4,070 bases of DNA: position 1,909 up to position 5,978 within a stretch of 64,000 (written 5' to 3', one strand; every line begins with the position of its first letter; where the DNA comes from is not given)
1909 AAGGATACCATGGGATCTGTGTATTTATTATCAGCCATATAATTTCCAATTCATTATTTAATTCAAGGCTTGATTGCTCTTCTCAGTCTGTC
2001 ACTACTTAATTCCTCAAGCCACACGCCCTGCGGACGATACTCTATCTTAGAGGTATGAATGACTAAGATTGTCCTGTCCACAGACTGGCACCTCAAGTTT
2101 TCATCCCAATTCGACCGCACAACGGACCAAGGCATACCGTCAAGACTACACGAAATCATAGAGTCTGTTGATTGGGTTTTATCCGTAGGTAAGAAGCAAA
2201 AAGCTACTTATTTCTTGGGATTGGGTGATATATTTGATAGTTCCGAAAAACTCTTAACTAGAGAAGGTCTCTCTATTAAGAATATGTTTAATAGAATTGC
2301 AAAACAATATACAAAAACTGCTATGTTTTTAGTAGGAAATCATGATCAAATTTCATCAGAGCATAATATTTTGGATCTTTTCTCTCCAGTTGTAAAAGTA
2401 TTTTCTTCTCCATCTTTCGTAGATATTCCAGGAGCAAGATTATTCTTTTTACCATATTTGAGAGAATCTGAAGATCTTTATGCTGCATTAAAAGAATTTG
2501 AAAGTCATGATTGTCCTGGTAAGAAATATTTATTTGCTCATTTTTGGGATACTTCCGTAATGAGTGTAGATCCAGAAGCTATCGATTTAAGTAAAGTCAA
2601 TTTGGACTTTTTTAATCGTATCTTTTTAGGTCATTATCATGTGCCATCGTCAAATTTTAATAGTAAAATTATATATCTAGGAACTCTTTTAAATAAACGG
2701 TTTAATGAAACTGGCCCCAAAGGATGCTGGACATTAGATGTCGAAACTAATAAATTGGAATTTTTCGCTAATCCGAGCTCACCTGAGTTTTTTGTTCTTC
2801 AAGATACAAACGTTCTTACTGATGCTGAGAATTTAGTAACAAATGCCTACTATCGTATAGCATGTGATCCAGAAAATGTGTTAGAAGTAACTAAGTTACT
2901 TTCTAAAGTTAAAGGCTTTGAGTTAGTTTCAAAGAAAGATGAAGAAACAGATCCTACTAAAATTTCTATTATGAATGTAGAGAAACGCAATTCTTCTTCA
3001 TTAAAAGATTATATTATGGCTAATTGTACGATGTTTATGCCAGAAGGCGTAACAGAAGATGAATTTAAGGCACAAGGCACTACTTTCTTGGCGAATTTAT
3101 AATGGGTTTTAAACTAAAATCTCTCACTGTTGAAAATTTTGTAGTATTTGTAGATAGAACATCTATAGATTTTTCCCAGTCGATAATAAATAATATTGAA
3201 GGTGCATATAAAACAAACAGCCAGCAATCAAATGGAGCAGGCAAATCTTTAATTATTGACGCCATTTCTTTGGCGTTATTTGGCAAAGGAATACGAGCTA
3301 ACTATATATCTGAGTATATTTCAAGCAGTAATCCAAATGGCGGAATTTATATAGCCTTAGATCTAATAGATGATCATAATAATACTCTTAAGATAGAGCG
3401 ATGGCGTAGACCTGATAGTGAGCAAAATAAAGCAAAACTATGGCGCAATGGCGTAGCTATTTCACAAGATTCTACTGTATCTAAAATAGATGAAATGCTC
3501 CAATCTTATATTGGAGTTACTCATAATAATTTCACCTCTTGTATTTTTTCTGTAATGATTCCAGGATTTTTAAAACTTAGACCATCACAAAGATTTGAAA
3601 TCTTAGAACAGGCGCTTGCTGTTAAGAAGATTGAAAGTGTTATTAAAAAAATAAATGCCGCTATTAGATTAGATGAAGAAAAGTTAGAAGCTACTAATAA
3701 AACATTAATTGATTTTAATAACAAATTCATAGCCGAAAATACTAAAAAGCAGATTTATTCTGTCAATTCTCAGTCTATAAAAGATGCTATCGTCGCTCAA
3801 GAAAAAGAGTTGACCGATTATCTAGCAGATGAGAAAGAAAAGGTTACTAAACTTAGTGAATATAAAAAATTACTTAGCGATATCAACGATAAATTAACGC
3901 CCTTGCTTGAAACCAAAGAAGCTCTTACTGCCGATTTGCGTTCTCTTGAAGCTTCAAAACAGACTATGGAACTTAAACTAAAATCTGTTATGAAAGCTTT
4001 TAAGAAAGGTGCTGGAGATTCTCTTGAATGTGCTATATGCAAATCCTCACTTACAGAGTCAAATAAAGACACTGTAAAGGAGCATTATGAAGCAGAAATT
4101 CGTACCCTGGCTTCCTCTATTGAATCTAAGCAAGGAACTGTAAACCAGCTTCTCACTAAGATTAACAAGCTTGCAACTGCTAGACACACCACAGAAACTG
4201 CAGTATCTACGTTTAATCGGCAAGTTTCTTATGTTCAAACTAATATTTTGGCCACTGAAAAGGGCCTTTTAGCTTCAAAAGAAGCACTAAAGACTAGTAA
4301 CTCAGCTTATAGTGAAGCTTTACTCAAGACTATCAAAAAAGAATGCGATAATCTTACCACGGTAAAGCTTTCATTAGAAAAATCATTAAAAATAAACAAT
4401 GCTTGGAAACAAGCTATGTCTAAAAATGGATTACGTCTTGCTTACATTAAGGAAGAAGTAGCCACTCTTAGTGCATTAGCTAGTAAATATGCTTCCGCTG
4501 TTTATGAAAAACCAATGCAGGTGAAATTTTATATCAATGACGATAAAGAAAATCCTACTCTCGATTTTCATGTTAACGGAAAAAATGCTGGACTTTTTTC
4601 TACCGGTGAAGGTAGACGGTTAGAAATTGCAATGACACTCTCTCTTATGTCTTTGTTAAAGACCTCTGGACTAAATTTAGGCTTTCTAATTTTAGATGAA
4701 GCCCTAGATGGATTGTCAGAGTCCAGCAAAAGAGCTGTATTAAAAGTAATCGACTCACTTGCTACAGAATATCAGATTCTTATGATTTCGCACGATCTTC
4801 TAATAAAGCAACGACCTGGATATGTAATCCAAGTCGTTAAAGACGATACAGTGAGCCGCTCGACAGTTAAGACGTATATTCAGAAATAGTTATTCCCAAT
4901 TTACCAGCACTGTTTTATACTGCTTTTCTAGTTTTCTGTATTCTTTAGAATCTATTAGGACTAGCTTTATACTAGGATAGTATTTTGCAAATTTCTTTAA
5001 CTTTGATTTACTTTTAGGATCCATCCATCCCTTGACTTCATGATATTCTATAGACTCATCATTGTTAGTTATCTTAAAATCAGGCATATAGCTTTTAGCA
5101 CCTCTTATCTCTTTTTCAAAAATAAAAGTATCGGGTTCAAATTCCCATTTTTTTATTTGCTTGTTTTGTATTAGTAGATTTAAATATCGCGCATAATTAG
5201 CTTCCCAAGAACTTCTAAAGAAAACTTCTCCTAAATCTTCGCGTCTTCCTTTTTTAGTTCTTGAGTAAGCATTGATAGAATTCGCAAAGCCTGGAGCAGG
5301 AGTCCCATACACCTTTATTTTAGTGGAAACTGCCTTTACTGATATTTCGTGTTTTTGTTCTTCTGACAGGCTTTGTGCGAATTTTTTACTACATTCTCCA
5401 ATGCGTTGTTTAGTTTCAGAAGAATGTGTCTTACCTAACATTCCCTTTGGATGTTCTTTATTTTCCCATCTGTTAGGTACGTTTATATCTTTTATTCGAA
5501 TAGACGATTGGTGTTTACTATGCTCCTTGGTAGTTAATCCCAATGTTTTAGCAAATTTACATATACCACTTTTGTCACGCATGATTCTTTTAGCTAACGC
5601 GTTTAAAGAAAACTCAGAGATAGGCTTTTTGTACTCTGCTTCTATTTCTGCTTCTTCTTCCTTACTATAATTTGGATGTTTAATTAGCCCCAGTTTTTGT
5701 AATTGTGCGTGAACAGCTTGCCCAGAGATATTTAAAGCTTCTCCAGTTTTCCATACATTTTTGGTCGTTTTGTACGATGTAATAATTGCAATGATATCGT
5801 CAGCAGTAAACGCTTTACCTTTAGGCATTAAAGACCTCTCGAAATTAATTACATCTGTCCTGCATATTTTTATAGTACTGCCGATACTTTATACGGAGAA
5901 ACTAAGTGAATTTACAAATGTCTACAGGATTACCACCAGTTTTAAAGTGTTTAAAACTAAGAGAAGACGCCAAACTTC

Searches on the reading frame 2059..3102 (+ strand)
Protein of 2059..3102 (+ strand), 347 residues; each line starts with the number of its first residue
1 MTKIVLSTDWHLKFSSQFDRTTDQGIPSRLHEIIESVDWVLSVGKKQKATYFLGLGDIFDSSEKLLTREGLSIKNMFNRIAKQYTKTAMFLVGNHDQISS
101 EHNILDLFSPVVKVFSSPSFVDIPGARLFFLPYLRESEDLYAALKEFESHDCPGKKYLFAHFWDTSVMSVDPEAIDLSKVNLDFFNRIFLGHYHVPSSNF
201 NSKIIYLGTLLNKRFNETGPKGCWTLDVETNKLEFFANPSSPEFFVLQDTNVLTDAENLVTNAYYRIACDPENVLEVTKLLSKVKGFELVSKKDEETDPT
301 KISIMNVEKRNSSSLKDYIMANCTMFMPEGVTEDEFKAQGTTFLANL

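Call 10: search_protein_families(library=pfam, max_evalue=0.001, proteins=[window:2059-3102:+])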
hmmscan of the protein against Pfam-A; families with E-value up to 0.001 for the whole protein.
window:2059-3102:+ (347 aa): 1 family
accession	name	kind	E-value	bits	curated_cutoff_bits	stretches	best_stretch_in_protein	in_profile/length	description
PF00149.33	Metallophos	-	7.6e-08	33.5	21.5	1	3-196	2-191/191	Calcineurin-like phosphoesterase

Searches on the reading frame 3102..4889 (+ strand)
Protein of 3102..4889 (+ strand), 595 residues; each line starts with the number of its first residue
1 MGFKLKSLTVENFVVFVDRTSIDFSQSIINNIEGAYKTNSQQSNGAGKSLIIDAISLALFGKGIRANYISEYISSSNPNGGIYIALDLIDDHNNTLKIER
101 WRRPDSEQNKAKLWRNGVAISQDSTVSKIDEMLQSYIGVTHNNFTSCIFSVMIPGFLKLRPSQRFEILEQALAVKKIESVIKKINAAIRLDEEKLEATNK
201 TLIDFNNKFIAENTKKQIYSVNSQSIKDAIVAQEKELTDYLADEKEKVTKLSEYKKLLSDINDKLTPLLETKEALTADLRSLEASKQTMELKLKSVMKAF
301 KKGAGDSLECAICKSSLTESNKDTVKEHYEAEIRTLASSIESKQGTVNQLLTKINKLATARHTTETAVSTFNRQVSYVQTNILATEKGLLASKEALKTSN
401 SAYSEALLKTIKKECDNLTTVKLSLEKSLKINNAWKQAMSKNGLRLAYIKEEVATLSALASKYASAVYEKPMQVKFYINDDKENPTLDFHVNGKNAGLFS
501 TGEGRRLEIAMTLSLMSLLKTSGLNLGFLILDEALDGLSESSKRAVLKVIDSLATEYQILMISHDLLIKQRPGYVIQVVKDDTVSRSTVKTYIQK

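Call 10: search_protein_families(library=pfam, max_evalue=0.001, proteins=[window:3102-4889:+])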
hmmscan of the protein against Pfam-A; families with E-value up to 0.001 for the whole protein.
window:3102-4889:+ (595 aa): 2 families
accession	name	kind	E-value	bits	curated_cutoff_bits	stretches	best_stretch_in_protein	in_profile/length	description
PF13476.12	AAA_23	-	5.2e-12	47.3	27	1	7-203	1-194/201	AAA domain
PF02463.25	SMC_N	-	3.4e-05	23.8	40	1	5-565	2-198/220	RecF/RecN/SMC N terminal domain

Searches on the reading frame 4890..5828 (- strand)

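Call 10: search_protein_families(library=pfam, max_evalue=0.001, proteins=[window:4890-5828:-])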
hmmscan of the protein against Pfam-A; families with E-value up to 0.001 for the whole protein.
window:4890-5828:- (312 aa): 1 family
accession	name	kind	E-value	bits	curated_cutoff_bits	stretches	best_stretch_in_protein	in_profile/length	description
PF06356.17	DUF1064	-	4.7e-08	33.9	24.7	1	202-294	14-112/117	Protein of unknown function (DUF1064)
